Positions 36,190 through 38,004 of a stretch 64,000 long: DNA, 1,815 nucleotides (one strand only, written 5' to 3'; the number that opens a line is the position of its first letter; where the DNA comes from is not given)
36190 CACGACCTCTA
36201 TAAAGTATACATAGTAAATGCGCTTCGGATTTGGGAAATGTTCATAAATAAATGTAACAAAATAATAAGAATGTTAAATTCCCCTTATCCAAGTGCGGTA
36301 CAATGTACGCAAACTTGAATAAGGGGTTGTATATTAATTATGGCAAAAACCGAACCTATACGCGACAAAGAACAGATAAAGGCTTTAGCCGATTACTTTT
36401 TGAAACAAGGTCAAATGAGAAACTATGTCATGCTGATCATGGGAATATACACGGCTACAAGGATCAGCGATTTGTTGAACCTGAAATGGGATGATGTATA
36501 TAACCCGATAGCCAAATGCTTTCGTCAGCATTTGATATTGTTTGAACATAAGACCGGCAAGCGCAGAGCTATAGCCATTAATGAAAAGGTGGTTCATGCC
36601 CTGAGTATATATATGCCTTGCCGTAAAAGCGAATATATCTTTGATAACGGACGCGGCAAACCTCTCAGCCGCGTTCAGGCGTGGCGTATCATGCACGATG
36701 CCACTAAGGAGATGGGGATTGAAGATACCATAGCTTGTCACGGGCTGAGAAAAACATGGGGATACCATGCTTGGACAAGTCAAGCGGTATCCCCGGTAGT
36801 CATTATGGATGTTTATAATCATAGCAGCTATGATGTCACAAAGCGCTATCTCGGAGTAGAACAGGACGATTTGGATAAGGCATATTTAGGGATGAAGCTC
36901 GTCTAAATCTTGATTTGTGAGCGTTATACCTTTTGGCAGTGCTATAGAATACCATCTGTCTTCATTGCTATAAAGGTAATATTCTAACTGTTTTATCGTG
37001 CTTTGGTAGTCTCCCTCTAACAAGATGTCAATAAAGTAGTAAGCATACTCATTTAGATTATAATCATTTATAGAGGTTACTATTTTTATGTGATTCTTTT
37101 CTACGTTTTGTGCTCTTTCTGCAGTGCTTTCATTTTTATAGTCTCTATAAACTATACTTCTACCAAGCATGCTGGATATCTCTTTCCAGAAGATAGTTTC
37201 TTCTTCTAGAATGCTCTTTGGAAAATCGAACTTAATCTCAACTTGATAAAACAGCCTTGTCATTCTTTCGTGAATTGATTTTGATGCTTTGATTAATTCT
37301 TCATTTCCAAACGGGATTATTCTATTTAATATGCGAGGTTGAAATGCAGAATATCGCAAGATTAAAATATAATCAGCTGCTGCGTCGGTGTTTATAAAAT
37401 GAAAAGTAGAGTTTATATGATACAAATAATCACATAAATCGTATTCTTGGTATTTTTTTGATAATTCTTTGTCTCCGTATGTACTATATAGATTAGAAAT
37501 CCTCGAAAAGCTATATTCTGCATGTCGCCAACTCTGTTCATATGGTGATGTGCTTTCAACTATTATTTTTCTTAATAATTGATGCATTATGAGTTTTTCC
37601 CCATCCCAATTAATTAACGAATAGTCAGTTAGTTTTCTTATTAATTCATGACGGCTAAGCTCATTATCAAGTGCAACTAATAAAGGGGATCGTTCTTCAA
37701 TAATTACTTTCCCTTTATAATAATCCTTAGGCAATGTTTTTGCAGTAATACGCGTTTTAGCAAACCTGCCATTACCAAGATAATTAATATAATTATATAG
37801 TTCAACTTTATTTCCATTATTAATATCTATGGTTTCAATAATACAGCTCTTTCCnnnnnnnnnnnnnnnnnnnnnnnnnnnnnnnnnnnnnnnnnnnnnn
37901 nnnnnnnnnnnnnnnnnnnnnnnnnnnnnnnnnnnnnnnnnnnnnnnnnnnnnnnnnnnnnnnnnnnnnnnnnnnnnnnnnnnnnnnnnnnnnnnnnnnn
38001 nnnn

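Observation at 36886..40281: AT-rich NB-ARC STAND NTPase plus divergent 189-aa partner inside the island: candidate undescribed defence module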

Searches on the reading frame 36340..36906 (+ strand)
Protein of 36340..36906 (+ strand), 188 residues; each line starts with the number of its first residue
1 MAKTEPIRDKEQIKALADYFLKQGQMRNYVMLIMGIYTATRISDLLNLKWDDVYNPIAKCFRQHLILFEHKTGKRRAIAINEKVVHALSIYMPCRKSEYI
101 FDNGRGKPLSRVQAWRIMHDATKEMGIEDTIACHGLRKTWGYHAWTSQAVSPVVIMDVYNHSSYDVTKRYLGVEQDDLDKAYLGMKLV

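Call 3: search_protein_families(library=pfam, proteins=[window:36340-36906:+], max_evalue=0.1)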
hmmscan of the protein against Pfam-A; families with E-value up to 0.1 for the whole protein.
window:36340-36906:+ (188 aa): 2 families
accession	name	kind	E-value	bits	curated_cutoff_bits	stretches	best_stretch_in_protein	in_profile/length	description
PF00589.27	Phage_integrase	-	8.8e-25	87.9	27.1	1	10-173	5-168/172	Phage integrase family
PF11917.13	DUF3435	-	0.00082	18.8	25.8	0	108-185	172-251/418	Protein of unknown function (DUF3435)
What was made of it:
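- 36340..36906 (+): 188-aa catalytic-domain-only tyrosine recombinase, convergent with the NB-ARC gene and overlapping it by 21 nt; probable invertase. It marks the left edge of the slot. Pfam Phage_integrase E=9e-25 (call 3).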

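Call 4: search_protein_families(library=padloc, proteins=[window:36340-36906:+], max_evalue=0.1)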
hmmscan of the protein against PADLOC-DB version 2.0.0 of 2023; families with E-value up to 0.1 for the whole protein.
window:36340-36906:+ (188 aa): 0 families

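Call 5: search_protein_families(library=ncbifam, proteins=[window:36340-36906:+], max_evalue=0.1)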
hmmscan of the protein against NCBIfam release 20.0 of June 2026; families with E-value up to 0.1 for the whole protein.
window:36340-36906:+ (188 aa): 8 families
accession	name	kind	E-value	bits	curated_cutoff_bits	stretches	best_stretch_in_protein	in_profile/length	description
NF040815.2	recomb_XerA_Arch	equivalog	1e-21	77.7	220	1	10-182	99-263/263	site-specific tyrosine recombinase/integron integrase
TIGR02225.1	recomb_XerD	equivalog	1.1e-15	57.8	329.6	1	22-182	120-283/290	site-specific tyrosine recombinase XerD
NF001399.0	PRK00283.1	subfamily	8.8e-14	51.4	279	1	14-182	120-292/300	tyrosine recombinase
TIGR02224.1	recomb_XerC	equivalog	2.6e-13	50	335.15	1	22-182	124-286/295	tyrosine recombinase XerC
NF007371.0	PRK09871.1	subfamily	8.8e-10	38.4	222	1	24-171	24-172/198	tyrosine-type DNA invertase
NF007370.0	PRK09870.1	subfamily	3.8e-08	33.2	221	1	26-167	32-173/200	tyrosine-type DNA invertase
NF003462.0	PRK05084.1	equivalog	6e-05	21.9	267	1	17-181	186-352/360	tyrosine recombinase XerS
TIGR02249.1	integrase_gron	subfamily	0.0063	15.9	265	0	114-147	242-275/315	integron integrase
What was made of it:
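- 36340..36906 (+): Weak FimB/FimE-type invertase hits (call 5).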

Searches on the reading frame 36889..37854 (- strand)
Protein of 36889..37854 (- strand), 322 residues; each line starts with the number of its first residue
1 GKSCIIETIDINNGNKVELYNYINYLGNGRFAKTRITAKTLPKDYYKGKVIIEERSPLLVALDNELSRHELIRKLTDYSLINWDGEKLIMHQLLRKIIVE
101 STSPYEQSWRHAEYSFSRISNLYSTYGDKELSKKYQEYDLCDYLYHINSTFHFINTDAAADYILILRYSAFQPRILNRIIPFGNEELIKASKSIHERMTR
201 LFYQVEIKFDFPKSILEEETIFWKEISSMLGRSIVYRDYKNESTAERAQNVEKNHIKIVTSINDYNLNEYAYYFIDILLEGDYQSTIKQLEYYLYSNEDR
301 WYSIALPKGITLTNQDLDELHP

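Call 79: find_homologous_proteins(query=window:36889-37854:-, max_evalue=0.01)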
Query window:36889-37854:-: 1111 candidates shared short words with the query, none scored E <= 0.01.
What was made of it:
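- Tried and rejected: Homology search with the C-terminal 322 aa returned nothing, not even the parent protein (call 79).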
